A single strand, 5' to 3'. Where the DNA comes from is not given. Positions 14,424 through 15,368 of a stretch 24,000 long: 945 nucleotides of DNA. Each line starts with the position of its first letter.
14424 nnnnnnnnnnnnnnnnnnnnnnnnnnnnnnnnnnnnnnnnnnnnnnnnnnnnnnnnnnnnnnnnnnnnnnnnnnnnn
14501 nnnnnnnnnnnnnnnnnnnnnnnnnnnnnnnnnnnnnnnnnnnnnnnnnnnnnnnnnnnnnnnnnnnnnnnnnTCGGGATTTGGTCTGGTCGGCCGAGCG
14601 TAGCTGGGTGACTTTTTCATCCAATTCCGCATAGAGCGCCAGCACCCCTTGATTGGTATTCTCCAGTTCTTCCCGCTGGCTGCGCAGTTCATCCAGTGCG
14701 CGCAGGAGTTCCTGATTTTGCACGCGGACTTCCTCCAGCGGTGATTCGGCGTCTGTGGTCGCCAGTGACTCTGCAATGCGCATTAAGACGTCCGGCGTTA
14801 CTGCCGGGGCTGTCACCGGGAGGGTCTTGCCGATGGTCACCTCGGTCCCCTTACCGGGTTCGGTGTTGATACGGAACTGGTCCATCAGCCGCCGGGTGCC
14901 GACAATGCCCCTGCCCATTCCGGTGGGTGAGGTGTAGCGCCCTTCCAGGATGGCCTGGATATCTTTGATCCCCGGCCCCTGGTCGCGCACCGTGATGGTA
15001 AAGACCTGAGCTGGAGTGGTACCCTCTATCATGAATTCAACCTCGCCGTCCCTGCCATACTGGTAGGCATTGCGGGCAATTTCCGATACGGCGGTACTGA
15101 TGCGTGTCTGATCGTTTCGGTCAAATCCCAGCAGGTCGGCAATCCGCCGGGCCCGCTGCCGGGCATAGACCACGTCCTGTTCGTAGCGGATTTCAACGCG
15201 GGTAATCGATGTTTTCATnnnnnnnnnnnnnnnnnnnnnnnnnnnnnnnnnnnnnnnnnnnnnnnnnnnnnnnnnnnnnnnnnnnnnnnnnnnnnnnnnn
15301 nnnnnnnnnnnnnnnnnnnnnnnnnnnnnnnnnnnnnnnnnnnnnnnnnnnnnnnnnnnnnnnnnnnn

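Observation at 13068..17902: Stressosome (RsbR-RsbS-RsbT) cassette wired to a sensor-less hybrid histidine kinase, with the RsbT fold present three times in a row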

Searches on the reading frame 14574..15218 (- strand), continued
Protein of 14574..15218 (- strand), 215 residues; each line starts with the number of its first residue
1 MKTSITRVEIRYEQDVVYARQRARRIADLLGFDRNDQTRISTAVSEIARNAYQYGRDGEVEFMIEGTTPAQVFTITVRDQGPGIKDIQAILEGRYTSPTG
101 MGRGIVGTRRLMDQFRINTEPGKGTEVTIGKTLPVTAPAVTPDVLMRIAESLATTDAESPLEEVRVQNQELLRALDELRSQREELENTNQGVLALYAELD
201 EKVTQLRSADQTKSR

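Call 71: get_annotated_region(hit=H1, flank=7000)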
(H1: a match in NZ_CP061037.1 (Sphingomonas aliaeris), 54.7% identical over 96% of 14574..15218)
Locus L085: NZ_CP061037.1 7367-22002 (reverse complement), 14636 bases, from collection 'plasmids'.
description: Sphingomonas aliaeris strain DH-S5 plasmid punnamed2, complete sequence
organism: Sphingomonas aliaeris (NCBI taxid 2759526)
taxonomy: Bacteria; Pseudomonadota; Alphaproteobacteria; Sphingomonadales; Sphingomonadaceae; Sphingomonas; Sphingomonas aliaeris
host: -; source: whole organism,Pork steak,pork steak; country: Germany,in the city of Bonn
typing (MOB-suite, as given by PLSDB): non-mobilizable; mating-pair formation MPF_T
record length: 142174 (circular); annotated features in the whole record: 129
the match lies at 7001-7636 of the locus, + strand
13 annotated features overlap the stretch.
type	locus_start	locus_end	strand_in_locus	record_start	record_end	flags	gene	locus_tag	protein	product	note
CDS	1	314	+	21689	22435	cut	-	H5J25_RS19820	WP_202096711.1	Crp/Fnr family transcriptional regulator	GO:0006355 - regulation of DNA-templated transcription [Evidence IEA]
CDS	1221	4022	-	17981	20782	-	-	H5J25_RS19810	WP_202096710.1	PAS domain S-box protein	-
CDS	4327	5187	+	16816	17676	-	-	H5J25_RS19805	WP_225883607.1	STAS domain-containing protein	-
CDS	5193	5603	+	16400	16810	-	-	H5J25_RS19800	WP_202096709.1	STAS domain-containing protein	-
CDS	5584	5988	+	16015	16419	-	-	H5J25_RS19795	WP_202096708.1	ATP-binding protein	-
CDS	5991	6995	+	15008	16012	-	-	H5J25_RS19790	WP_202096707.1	ATP-binding SpoIIE family protein phosphatase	-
CDS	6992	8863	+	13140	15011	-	-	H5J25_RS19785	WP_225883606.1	ATP-binding protein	-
CDS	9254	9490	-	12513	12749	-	-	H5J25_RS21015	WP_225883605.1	hypothetical protein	-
CDS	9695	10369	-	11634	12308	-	-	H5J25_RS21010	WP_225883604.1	hypothetical protein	-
CDS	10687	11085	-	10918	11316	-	-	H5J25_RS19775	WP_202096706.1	type II toxin-antitoxin system VapC family toxin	-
CDS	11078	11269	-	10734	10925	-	-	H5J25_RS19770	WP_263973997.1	AbrB/MazE/SpoVT family DNA-binding domain-containing protein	-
CDS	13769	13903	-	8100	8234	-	-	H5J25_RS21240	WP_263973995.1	hypothetical protein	-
CDS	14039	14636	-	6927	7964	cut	-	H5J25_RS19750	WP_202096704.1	oxidoreductase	-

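Call 74: search_dna_similar(query=window:14574-15218:-, collection=plasmids, mode=protein, max_rows=30, max_evalue=1e-10, rows=spread)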
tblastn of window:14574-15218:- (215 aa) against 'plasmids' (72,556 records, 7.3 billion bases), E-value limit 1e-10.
Records with a match: 100; places in all: 119; records where one place covers at least 80% of the query: 41.
Best place of each record, by identity: <60% 100.
By first word of the organism name: Phaeobacter 58; Deinococcus 17; Streptomyces 6; Paraburkholderia 2; Stenotrophomonas 2; Listeria 2; Variovorax 2; Sphingomonas 1; Caballeronia 1; Nonomuraea 1; and 8 more.
By predicted mobility (MOB-suite, as given by PLSDB): non-mobilizable 83; mobilizable 17.
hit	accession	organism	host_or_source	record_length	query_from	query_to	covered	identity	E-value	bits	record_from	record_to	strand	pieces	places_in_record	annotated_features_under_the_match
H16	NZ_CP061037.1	Sphingomonas aliaeris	whole organism,Pork steak,pork steak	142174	3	208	96%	54.7%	2e-62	216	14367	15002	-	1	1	ATP-binding protein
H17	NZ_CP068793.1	Deinococcus radiodurans R1 = ATCC 13939 = DSM 20539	cell culture,Orsay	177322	11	214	95%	45.8%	7e-45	166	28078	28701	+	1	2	ATP-binding protein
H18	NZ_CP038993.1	Deinococcus radiodurans R1 = ATCC 13939 = DSM 20539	cell culture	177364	11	214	95%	45.8%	7e-45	166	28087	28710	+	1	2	ATP-binding protein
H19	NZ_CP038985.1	Deinococcus radiodurans R1 = ATCC 13939 = DSM 20539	cell culture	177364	11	214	95%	45.8%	7e-45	166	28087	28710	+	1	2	ATP-binding protein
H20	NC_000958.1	Deinococcus radiodurans R1 = ATCC 13939 = DSM 20539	-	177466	11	214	95%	45.8%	7e-45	166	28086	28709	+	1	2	ATP-binding protein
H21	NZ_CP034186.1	Deinococcus psychrotolerans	whole organism,R2A medium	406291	5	214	98%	44.4%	5e-46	169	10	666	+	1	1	sensor histidine kinase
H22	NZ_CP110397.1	Paraburkholderia sp. D15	lichen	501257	1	190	88%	35.9%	5e-28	117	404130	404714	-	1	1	ATP-binding protein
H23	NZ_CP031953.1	Phaeobacter inhibens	-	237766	13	206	90%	30.3%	2e-16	84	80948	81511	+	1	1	ATP-binding protein (x2)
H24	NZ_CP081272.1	Phaeobacter inhibens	-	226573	13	206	90%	30.3%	4e-16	84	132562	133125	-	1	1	ATP-binding protein (x2)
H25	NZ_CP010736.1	Phaeobacter inhibens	cell culture,clam larvae aquaculture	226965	13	206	90%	29.7%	3e-15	81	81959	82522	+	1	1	ATP-binding protein (x2)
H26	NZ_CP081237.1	Phaeobacter inhibens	-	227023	13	206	90%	29.2%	8e-15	79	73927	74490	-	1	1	ATP-binding protein (x2)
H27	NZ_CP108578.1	Streptomyces goshikiensis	-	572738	13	199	87%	30.2%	3e-13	75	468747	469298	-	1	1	SpoIIE family protein phosphatase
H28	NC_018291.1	Phaeobacter inhibens DSM 17395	-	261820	13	206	90%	28.7%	2e-14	79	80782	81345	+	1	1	ATP-binding protein (x2)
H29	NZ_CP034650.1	Xanthomonas vasicola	Sorghum bicolor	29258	10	138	60%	42.4%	4e-17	86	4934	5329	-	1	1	anti-sigma regulatory factor | ATP-binding protein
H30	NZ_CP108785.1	Embleya sp. NBC_00888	-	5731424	10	129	56%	44.2%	2e-18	90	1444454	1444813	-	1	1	none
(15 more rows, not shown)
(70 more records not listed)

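Call 75: get_annotated_region(hit=H28, flank=6000)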
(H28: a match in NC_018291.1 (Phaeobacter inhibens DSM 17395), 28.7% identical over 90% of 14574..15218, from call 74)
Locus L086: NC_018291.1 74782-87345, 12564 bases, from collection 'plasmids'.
description: Phaeobacter inhibens DSM 17395 plasmid pPGA1_262, complete sequence
organism: Phaeobacter inhibens DSM 17395 (NCBI taxid 391619)
taxonomy: Bacteria; Pseudomonadota; Alphaproteobacteria; Rhodobacterales; Roseobacteraceae; Phaeobacter; Phaeobacter inhibens; Phaeobacter inhibens DSM 17395
host: -; source: -; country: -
typing (MOB-suite, as given by PLSDB): non-mobilizable; replicon rep_cluster_377
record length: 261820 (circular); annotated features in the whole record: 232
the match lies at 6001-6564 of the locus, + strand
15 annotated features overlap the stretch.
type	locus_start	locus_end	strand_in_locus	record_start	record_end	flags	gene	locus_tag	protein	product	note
CDS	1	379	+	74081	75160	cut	-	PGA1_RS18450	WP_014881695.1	calcium-binding protein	-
CDS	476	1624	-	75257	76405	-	-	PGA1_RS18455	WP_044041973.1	lytic murein transglycosylase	-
CDS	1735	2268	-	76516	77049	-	-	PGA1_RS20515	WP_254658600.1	ATP-dependent Clp protease proteolytic subunit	-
CDS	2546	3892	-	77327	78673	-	-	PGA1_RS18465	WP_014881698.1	hypothetical protein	-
CDS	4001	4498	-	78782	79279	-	-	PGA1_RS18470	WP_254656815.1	MgtC/SapB family protein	-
CDS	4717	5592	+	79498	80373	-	-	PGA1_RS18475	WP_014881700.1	STAS domain-containing protein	-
CDS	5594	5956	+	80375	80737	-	-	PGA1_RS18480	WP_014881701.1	STAS domain-containing protein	-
CDS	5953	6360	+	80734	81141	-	-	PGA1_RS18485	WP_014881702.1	ATP-binding protein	-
CDS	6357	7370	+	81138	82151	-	-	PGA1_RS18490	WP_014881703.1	ATP-binding protein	-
CDS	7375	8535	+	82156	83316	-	-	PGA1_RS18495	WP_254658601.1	ATP-binding protein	-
CDS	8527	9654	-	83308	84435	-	-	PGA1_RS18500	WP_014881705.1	amidohydrolase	-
CDS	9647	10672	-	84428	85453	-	-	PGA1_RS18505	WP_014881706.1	pyridoxal-phosphate dependent enzyme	-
CDS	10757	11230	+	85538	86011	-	-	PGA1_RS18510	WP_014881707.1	Lrp/AsnC family transcriptional regulator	-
CDS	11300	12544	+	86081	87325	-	-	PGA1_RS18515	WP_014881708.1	lytic murein transglycosylase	-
CDS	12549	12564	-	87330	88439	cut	-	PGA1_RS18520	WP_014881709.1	NAD-dependent epimerase/dehydratase family protein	-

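Call 76: search_protein_families(library=pfam, proteins=[L086:4717-5592:+, L086:6357-7370:+, L086:7375-8535:+, L084:4134-5006:+, L084:5925-6980:+, L084:6977-8710:+, L084:8703-9938:+, L082:2622-3404:+], max_evalue=0.001)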
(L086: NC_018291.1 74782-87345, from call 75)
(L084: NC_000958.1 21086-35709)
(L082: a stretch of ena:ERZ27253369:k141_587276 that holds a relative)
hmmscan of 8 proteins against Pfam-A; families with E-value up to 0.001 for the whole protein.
L086:4717-5592:+ (291 aa): 3 families
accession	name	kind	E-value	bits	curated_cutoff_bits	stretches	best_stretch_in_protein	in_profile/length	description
PF14361.12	RsbRD_N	-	1.8e-17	64.3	24.3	1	12-114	4-103/104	RsbT co-antagonist protein rsbRD N-terminal domain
PF01740.26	STAS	-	6.2e-16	58.5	22.6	1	171-269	5-102/106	STAS domain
PF13466.11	STAS_2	-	5.1e-06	27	29.2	1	181-260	3-80/80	STAS domain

L086:6357-7370:+ (337 aa): 3 families
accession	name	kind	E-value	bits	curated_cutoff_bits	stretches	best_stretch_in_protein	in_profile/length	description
PF13581.12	HATPase_c_2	-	2.6e-15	57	27.4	1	8-124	3-123/127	Histidine kinase-like ATPase domain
PF07228.17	SpoIIE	-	1.1e-11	45.5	25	1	168-301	1-143/192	Stage II sporulation protein E (SpoIIE)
PF02518.31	HATPase_c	-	1e-07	32.8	26.4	1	36-130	5-109/111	Histidine kinase-, DNA gyrase B-, and HSP90-like ATPase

L086:7375-8535:+ (386 aa): 4 families
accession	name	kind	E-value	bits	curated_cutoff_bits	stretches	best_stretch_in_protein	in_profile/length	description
PF13581.12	HATPase_c_2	-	2.1e-20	73.4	27.4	2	274-359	20-114/127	Histidine kinase-like ATPase domain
PF02518.31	HATPase_c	-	2.4e-17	63.8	26.4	2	285-378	5-110/111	Histidine kinase-, DNA gyrase B-, and HSP90-like ATPase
PF07568.18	HisKA_2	-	1.2e-14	54.6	22.3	1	185-256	1-72/76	Histidine kinase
PF07536.20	HWE_HK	-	5.2e-06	27.6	22.8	1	185-239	1-54/83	HWE histidine kinase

L084:4134-5006:+ (290 aa): 2 families
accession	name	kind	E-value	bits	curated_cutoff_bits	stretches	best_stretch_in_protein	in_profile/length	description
PF14361.12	RsbRD_N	-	1.5e-23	83.9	24.3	1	14-113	9-104/104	RsbT co-antagonist protein rsbRD N-terminal domain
PF01740.26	STAS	-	1.3e-14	54.3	22.6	1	169-273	2-105/106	STAS domain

L084:5925-6980:+ (351 aa): 3 families
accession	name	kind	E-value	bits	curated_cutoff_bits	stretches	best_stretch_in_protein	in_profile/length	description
PF07228.17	SpoIIE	-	7.9e-12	45.9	25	1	171-345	1-190/192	Stage II sporulation protein E (SpoIIE)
PF13581.12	HATPase_c_2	-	1.7e-09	38.2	27.4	1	15-128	7-124/127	Histidine kinase-like ATPase domain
PF02518.31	HATPase_c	-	4.3e-05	24.4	26.4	1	39-108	5-78/111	Histidine kinase-, DNA gyrase B-, and HSP90-like ATPase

L084:6977-8710:+ (577 aa): 4 families
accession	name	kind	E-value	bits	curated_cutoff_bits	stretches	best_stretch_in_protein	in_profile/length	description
PF02518.31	HATPase_c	-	2.1e-40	138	26.4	2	329-437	2-109/111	Histidine kinase-, DNA gyrase B-, and HSP90-like ATPase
PF00512.31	HisKA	-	3.2e-16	59.6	26.9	1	215-282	2-66/66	His Kinase A (phospho-acceptor) domain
PF00072.30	Response_reg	-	1.7e-14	54.3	30.2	1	451-547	2-95/111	Response regulator receiver domain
PF13581.12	HATPase_c_2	-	8.3e-12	45.7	27.4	1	13-127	7-125/127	Histidine kinase-like ATPase domain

L084:8703-9938:+ (411 aa): 4 families
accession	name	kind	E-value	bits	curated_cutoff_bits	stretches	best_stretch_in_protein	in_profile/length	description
PF02518.31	HATPase_c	-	4.1e-27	95.3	26.4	1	299-409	1-109/111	Histidine kinase-, DNA gyrase B-, and HSP90-like ATPase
PF00072.30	Response_reg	-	2.8e-22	79.4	30.2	1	20-131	1-109/111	Response regulator receiver domain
PF00512.31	HisKA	-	2.5e-14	53.5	26.9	1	192-255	3-63/66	His Kinase A (phospho-acceptor) domain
PF13581.12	HATPase_c_2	-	0.00023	21.6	27.4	1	278-385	7-110/127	Histidine kinase-like ATPase domain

L082:2622-3404:+ (260 aa): 2 families
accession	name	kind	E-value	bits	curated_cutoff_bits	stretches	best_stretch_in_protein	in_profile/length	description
PF07228.17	SpoIIE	-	6.9e-08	33.1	25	1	88-250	3-190/192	Stage II sporulation protein E (SpoIIE)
PF13672.11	PP2C_2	-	0.00022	21.3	24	0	75-120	10-55/209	Protein phosphatase 2C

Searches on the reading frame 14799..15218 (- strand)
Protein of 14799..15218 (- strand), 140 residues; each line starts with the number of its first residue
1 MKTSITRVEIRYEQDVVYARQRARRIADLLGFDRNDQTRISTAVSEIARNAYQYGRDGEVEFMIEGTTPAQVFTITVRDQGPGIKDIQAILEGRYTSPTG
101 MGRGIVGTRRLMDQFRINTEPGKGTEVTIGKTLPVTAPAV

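Call 12: search_solved_structures(query=window:14799-15218:-, max_evalue=0.01)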
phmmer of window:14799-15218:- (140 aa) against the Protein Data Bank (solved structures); distinct sequences matched with E-value up to 0.01: 5.
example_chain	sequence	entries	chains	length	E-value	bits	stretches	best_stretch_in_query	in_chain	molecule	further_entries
1til_A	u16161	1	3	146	7.3e-07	32.7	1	27-132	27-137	Anti-sigma F factor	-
1l0o_A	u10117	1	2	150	8.7e-07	32.5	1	28-132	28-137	Anti-sigma F factor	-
1th8_A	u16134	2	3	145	1.4e-06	31.8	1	27-130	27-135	Anti-sigma F factor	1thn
1tid_A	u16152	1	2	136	1.5e-06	31.7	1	27-129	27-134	Anti-sigma F factor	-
3sl2_A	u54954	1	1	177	0.00023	24.6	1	5-108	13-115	Sensor histidine kinase yycG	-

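Call 41: search_protein_families(library=ncbifam, proteins=[window:14799-15218:-], max_evalue=1)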
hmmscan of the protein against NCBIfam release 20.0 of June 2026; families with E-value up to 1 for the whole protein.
window:14799-15218:- (140 aa): 22 families
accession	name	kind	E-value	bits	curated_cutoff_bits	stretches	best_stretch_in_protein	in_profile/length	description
TIGR01925.2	spIIAB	equivalog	2.5e-15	56.6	135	1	14-133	12-136/137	anti-sigma F factor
NF041045.1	RsbA_anti_sig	subfamily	2.9e-10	39.9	210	1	11-128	186-299/303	anti-sigma factor RsbA family regulatory protein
NF047322.1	HK_morpho_MacS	equivalog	8e-05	22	300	1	38-129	274-364/367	MacS family sensor histidine kinase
NF007004.0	PRK09467.1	equivalog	0.0014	17.5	415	1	39-88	334-380/440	two-component system sensor histidine kinase EnvZ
NF045900.1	HisKinCpxALeg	equivalog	0.0014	17.4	800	1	36-88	340-393/451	two-component system sensor histidine kinase CpxA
NF007007.0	PRK09470.1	equivalog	0.0019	17.1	486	1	37-86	353-399/463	envelope stress sensor histidine kinase CpxA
TIGR02966.1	phoR_proteo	equivalog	0.0021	17.1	334.2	1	36-92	226-283/333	phosphate regulon sensor histidine kinase PhoR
NF008468.0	PRK11360.1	equivalog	0.0049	15.3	646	1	36-129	503-604/616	two-component system sensor histidine kinase AtoS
NF033092.0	HK_WalK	equivalog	0.0083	14.7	725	1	30-93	479-543/594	cell wall metabolism sensor histidine kinase WalK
NF012226.0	AdeS_HK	equivalog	0.0086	15.3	500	1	35-86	245-294/353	two-component sensor histidine kinase AdeS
NF008302.0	PRK11091.1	equivalog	0.013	13.7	838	1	35-129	394-501/779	aerobic respiration two-component sensor histidine kinase ArcB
NF046044.1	PnpS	equivalog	0.015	14.4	400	1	35-90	281-337/390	two-component system histidine kinase PnpS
NF041947.1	LuxQ_Vibrio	equivalog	0.029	12.2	1200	1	35-88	583-640/843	quorum-sensing autoinducer 2 sensor kinase/phosphatase LuxQ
NF003144.0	PRK04069.1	equivalog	0.039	13.3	145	1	25-120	28-132/161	anti-sigma B factor RsbW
NF008312.0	PRK11100.1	equivalog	0.067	12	356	1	34-87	364-416/477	two-component system sensor histidine kinase CreC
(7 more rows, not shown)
